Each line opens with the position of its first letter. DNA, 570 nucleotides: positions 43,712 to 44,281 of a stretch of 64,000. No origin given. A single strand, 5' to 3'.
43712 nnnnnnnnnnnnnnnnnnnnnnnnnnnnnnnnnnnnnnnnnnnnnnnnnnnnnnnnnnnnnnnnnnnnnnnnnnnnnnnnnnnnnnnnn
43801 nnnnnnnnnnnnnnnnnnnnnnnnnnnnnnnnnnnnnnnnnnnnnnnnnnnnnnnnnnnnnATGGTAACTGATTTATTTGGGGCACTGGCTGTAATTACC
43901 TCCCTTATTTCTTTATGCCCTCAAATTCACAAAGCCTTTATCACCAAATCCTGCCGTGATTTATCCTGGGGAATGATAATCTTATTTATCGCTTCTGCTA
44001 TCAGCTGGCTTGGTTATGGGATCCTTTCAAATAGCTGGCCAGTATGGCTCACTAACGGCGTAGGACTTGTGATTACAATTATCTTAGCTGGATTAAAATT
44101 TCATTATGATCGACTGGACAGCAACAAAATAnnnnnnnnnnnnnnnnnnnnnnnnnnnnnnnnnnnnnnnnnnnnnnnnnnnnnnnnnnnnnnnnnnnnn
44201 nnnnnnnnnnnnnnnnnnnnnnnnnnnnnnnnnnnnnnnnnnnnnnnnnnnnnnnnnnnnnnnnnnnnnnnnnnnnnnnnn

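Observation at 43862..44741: Translationally coupled SemiSWEET-like mini-transporter and thiamine pyrophosphokinase gene pair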

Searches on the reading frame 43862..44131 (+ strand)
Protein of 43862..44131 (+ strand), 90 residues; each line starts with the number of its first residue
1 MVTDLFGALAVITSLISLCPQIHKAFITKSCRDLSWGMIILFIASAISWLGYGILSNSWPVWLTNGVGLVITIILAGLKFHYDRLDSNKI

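Call 3: search_protein_families(library=pfam, proteins=[window:43862-44131:+], max_evalue=0.01)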
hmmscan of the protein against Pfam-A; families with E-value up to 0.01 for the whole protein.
window:43862-44131:+ (90 aa): 2 families
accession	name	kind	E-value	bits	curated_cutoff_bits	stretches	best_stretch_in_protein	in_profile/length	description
PF04193.19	PQ-loop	-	6.1e-09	35.9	22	1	4-61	3-60/61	PQ loop repeat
PF03083.21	MtN3_slv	-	1.1e-06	29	23.7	1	6-78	3-78/87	Sugar efflux transporter for intercellular exchange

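Call 4: search_protein_families(library=ncbifam, proteins=[window:43862-44131:+], max_evalue=0.01)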
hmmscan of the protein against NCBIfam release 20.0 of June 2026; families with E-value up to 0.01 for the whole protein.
window:43862-44131:+ (90 aa): 3 families
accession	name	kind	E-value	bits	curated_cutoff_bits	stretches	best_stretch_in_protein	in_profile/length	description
NF037968.1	SemiSWEET_2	subfamily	3.6e-16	59.1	80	1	7-82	1-76/76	SemiSWEET transporter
NF037969.1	SemiSWEET_3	subfamily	3.6e-06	27.1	100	1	12-75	20-85/97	SemiSWEET transporter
NF037967.1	SemiSWEET_1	subfamily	0.00025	21.2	200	1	2-75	117-192/196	SemiSWEET transporter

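Call 7: find_homologous_proteins(query=window:43862-44131:+)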
Query window:43862-44131:+ (90 aa): 1 proteins with E <= 0.001 among 4 candidates.
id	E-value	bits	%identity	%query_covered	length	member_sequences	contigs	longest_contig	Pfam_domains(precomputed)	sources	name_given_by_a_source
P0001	4.0e-52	192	100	100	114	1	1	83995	PF04193.20,PF03083.22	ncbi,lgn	-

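Call 11: find_encoding_contigs(protein=P0001, flank=10000, max_places=3)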
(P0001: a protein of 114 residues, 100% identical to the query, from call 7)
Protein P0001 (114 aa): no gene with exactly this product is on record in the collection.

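Call 17: search_protein_representatives(protein=window:43862-44131:+)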
Query: 90 residues. Proteins with E-value up to 0.001 (for the whole library): 1260; up to 1e-10: 27; up to 1e-30: 1. The best 150 are listed.
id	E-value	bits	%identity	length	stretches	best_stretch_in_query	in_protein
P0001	1.3e-52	191.7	100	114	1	1-90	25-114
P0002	5.3e-21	90.5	50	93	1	2-89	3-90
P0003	3.1e-15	72.1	41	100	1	2-89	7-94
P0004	1.7e-14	69.7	51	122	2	2-56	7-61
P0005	2.2e-13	66.1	43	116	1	1-84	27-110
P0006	2.8e-13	65.8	47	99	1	6-88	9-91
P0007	6.5e-13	64.6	28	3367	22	2-44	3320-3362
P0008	1.6e-12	63.4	43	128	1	3-84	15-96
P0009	3.0e-12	62.5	32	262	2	6-81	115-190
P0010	4.2e-12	62.0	39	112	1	3-85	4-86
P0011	5.9e-12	61.6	42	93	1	1-83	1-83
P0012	1.0e-11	60.8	45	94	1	3-85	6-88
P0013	1.1e-11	60.7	48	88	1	4-83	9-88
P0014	1.7e-11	60.1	32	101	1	4-83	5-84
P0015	2.0e-11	59.8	34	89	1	3-85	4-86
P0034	3.1e-10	56.0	38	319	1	2-87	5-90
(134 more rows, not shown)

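Call 19: find_encoding_contigs(protein=P0034, flank=5000, max_places=4)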
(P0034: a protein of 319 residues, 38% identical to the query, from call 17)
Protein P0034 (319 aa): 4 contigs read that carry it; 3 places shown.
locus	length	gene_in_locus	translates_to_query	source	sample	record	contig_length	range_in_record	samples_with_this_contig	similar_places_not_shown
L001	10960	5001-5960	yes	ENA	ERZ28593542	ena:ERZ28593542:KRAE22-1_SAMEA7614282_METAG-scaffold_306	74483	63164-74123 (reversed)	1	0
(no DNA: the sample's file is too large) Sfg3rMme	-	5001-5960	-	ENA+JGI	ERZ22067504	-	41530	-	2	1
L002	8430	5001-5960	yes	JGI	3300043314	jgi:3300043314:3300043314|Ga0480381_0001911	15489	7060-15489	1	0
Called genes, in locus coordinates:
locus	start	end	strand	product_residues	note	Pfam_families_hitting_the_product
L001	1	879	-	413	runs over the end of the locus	?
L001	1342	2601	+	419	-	PF07690:MFS_1, PF13000:Acatn, PF07690:MFS_1 (weak)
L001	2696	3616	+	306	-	PF00768:Peptidase_S11, PF13354:Beta-lactamase2, PF00144:Beta-lactamase (faint)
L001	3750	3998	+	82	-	PF02609:Exonuc_VII_S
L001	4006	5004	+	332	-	PF02618:YceG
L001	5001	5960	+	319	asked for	PF03083:MtN3_slv (weak), PF04193:PQ-loop, PF04263:TPK_catalytic, PF04265:TPK_B1_binding (faint)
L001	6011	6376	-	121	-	PF11969:DcpS_C, PF01230:HIT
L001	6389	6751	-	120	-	PF10947:DUF2628 (faint)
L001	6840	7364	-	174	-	PF13606:Ank_3 (faint), PF13637:Ank_4 (faint), PF13857:Ank_5 (faint), PF12796:Ank_2, PF00023:Ank (weak)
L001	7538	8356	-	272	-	-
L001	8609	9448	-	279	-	PF00793:DAHP_synth_1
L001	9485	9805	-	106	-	-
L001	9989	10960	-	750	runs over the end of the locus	PF00580:UvrD-helicase, PF13604:AAA_30 (faint), PF13245:AAA_19, PF13361:UvrD_C, PF13538:UvrD_C_2 (faint)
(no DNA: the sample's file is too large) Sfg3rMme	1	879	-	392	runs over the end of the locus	?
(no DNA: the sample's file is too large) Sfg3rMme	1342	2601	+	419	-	PF07690:MFS_1, PF13000:Acatn, PF07690:MFS_1 (weak)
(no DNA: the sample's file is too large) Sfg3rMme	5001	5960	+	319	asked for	PF03083:MtN3_slv (weak), PF04193:PQ-loop, PF04263:TPK_catalytic, PF04265:TPK_B1_binding (faint)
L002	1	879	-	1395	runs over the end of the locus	PF00023:Ank (faint), PF12796:Ank_2 (faint), PF13606:Ank_3 (faint), PF13637:Ank_4 (faint), PF13857:Ank_5 (faint)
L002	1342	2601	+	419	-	PF07690:MFS_1, PF13000:Acatn, PF07690:MFS_1 (weak)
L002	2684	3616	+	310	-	PF13354:Beta-lactamase2, PF00768:Peptidase_S11, PF00144:Beta-lactamase (faint)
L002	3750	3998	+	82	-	PF02609:Exonuc_VII_S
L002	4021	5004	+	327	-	PF02618:YceG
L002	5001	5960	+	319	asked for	PF03083:MtN3_slv (weak), PF04193:PQ-loop, PF04263:TPK_catalytic, PF04265:TPK_B1_binding (faint)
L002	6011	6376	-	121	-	PF11969:DcpS_C, PF01230:HIT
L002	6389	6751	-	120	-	PF10947:DUF2628 (faint)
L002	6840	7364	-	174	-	PF13606:Ank_3 (faint), PF13637:Ank_4 (faint), PF13857:Ank_5 (faint), PF12796:Ank_2, PF00023:Ank (weak)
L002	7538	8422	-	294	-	-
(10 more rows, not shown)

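Call 20: find_encoding_contigs(protein=P0002, flank=5000, max_places=4)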
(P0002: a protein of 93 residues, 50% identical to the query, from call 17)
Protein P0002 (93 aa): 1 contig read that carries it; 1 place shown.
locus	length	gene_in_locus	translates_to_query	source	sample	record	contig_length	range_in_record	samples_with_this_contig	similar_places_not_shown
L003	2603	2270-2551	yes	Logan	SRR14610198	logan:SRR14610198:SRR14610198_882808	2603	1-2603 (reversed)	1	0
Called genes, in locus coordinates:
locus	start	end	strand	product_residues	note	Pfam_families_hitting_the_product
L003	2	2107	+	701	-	?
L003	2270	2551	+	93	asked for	PF03083:MtN3_slv (weak), PF04193:PQ-loop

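Call 48: search_solved_structures(query=window:43862-44131:+, max_evalue=1, show_alignments=3)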
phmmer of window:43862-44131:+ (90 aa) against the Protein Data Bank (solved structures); distinct sequences matched with E-value up to 1: 9.
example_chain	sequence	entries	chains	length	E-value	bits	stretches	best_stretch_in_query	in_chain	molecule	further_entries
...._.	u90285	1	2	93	8e-11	45.1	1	4-75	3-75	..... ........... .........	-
4qnc_A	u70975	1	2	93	1e-10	44.7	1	4-75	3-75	chemical transport protein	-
5uhq_A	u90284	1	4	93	8e-10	41.9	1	4-75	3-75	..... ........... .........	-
4rng_A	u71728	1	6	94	2.8e-09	40.2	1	4-83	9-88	MtN3/saliva family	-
9kax_A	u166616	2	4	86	1.1e-08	38.3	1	5-76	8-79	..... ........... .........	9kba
4x5m_A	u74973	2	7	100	1.2e-06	31.7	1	6-72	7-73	Uncharacterized protein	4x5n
4qnd_A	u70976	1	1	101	0.0049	20.2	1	11-78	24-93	Chemical transport protein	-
9kon_A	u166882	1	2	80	0.0055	20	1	14-78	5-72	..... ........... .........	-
9hd7_U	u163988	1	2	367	0.44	13.9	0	30-56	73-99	Chloroplast PsbY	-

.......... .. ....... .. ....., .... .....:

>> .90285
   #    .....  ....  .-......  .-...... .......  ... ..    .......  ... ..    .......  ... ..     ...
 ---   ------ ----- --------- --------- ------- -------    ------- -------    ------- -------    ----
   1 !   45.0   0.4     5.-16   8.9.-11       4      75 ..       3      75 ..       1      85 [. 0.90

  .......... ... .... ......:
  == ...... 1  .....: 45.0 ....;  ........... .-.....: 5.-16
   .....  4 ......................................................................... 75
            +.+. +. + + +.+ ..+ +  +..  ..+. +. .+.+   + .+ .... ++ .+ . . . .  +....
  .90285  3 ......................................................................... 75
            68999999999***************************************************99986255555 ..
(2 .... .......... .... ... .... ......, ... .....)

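Call 52: list_cluster_members(proteins=[P0001, P0151, P0002, P0034])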
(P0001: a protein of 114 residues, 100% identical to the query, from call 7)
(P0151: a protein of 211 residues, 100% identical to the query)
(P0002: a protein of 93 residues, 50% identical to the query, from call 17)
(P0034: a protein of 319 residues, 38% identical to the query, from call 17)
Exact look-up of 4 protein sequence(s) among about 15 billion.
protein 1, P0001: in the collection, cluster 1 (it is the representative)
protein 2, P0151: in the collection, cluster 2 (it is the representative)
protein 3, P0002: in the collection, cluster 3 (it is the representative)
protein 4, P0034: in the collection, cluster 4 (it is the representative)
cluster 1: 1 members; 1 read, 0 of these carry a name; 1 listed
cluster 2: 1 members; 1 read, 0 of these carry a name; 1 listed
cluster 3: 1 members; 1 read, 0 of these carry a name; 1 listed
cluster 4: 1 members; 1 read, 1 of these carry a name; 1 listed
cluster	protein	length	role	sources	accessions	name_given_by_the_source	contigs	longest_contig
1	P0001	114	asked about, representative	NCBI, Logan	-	-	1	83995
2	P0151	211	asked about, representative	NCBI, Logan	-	-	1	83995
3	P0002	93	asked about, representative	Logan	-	-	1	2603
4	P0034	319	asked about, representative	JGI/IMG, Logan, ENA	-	thiamine pyrophosphokinase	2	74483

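Call 57: find_encoding_contigs(protein=P0003, flank=3000, max_places=2)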
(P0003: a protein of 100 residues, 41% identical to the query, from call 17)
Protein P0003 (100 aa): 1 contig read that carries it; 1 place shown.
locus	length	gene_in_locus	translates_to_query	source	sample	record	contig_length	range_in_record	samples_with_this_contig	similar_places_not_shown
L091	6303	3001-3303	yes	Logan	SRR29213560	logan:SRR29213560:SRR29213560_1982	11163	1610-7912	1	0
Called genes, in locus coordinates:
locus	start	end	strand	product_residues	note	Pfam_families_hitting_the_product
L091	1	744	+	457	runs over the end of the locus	PF00056:Ldh_1_N (weak), PF02737:3HCDH_N (weak), PF03721:UDPG_MGDP_dh_N, PF03807:F420_oxidored (faint), PF00984:UDPG_MGDP_dh, PF03720:UDPG_MGDP_dh_C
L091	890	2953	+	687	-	PF01138:RNase_PH, PF03725:RNase_PH_C, PF03726:PNPase, PF01138:RNase_PH, PF00013:KH_1, PF00575:S1, PF23459:S1_RRP5 (weak), PF24685:OB_RRP5_4th (weak)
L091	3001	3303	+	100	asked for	PF04193:PQ-loop, PF03083:MtN3_slv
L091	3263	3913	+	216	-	PF04263:TPK_catalytic, PF04265:TPK_B1_binding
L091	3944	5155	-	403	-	-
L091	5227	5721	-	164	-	PF01782:RimM, PF05239:PRC (weak), PF24986:PRC_RimM (weak)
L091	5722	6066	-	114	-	PF00886:Ribosomal_S16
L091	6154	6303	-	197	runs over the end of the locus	PF02660:G3P_acyltransf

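Call 58: find_encoding_contigs(protein=P0006, flank=3000, max_places=2)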
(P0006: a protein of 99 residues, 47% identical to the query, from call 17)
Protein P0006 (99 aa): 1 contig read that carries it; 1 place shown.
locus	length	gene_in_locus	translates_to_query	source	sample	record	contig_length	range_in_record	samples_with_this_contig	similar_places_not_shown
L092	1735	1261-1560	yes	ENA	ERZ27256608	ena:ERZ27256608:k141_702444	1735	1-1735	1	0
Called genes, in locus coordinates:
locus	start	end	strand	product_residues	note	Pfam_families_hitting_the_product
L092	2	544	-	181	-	?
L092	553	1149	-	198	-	PF00702:Hydrolase (weak), PF13419:HAD_2 (faint)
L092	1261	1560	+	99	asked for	PF03083:MtN3_slv (weak), PF04193:PQ-loop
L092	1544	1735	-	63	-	?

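Call 59: find_encoding_contigs(protein=P0005, flank=3000, max_places=2)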
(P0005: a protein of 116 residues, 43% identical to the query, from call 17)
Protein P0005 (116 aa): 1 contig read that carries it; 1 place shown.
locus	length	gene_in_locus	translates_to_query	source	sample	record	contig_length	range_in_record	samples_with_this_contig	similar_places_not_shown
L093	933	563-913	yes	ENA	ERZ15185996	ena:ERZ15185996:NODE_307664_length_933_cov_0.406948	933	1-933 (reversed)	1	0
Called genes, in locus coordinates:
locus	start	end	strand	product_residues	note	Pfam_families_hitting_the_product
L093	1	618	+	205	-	?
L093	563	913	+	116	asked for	PF03083:MtN3_slv (weak), PF04193:PQ-loop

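Call 60: find_encoding_contigs(protein=P0008, flank=3000, max_places=2)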
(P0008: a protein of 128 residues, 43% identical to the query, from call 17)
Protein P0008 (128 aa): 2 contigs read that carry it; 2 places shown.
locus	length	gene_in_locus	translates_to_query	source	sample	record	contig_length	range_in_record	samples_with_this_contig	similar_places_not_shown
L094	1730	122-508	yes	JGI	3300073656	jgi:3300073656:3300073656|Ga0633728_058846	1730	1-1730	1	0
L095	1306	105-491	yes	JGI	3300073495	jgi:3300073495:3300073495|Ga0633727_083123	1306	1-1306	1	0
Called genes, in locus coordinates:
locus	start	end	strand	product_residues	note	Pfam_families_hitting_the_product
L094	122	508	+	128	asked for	PF03083:MtN3_slv, PF04193:PQ-loop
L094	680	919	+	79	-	-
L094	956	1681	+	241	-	-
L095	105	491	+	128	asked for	PF03083:MtN3_slv, PF04193:PQ-loop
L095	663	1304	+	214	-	?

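Call 61: find_encoding_contigs(protein=P0010, flank=3000, max_places=2)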
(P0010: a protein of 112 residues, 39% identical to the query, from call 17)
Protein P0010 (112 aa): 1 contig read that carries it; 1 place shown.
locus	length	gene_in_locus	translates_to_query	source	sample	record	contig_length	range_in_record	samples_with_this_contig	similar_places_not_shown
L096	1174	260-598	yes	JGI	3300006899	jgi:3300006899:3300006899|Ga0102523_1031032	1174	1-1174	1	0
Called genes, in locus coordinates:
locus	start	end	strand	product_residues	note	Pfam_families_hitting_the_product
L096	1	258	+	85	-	?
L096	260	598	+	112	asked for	-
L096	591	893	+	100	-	PF04193:PQ-loop (weak), PF03083:MtN3_slv (weak)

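Call 75: predict_structure(alignment_id=A5)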
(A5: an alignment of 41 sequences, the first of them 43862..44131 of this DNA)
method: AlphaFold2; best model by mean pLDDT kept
length: 90 residues; sequences in the alignment: 41
mean_pLDDT: 93.5   pTM: 0.78
mean pLDDT of the five models: 93.5, 93.1, 93.1, 92.1, 90.1
residues with pLDDT >= 90: 74; 70-90: 16; 50-70: 0; < 50: 0
segments of 3 or more residues with pLDDT < 50: none
pLDDT, mean of each block of 10 residues (from residue 1): 89 89 95 96 97 95 94 96 90
secondary structure, 60 per line:
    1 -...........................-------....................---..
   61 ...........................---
elements in order: H2-28 H36-55 H59-87

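Call 78: fold_search(model_id=the predicted structure, library=pdb)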
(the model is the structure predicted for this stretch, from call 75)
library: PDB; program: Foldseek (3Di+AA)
matches with E <= 10: 82; with E <= 0.001: 2
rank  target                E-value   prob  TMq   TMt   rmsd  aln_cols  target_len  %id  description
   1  4rng_C                4.2e-04  1.00  0.77  0.83   1.9        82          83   33  Crystal structure of a bacterial homologue of SWEET transporters (released 2014-11-19)
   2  4rng_A                9.3e-04  1.00  0.87  0.95   1.0        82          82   32  Crystal structure of a bacterial homologue of SWEET transporters (released 2014-11-19)
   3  4qnc_A                1.3e-03  1.00  0.83  0.92   1.1        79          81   33  Crystal structure of a SemiSWEET in an occluded state (released 2014-09-10)
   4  4qnc_B                2.6e-03  1.00  0.77  0.83   2.0        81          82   31  Crystal structure of a SemiSWEET in an occluded state (released 2014-09-10)
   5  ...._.                3.6e-03  1.00  0.76  0.84   2.1        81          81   32  Structure of a SemiSWEET D57A mutant (released 2017-08-02)
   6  4x5m_B                6.7e-03  1.00  0.60  0.58   3.5        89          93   24  Crystal structure of SemiSWEET in the inward-open conformation (released 2015-01-21)
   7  4x5n_D                8.5e-03  1.00  0.77  0.76   2.9        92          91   27  Crystal structure of SemiSWEET in the inward-open and outward-open conformations (released 2015-01-21)
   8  4x5m_C                1.0e-02  1.00  0.76  0.73   2.7        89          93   26  Crystal structure of SemiSWEET in the inward-open conformation (released 2015-01-21)
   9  4x5n_A                1.5e-02  1.00  0.74  0.74   2.7        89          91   26  Crystal structure of SemiSWEET in the inward-open and outward-open conformations (released 2015-01-21)
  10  9kax_MODEL_1_A        1.5e-02  1.00  0.68  0.71   2.7        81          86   30  The outward-open structure of BjSemiSWEET in native cellular membranes determined by in situ solid-state NMR (released 2025-09-10)
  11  4x5m_A                1.6e-02  1.00  0.70  0.72   3.0        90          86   26  Crystal structure of SemiSWEET in the inward-open conformation (released 2015-01-21)
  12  4x5n_B                1.9e-02  1.00  0.81  0.80   2.1        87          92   25  Crystal structure of SemiSWEET in the inward-open and outward-open conformations (released 2015-01-21)
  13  4qnd                  2.6e-02  1.00  0.71  0.66   3.2        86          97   21  Crystal structure of a SemiSWEET (released 2014-09-10)
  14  4x5n_C                2.9e-02  1.00  0.71  0.70   3.1        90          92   28  Crystal structure of SemiSWEET in the inward-open and outward-open conformations (released 2015-01-21)
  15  5ctg_B                1.0e-01  1.00  0.78  0.34   1.9        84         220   18  The 3.1 A resolution structure of a eukaryotic SWEET transporter (released 2015-10-28)
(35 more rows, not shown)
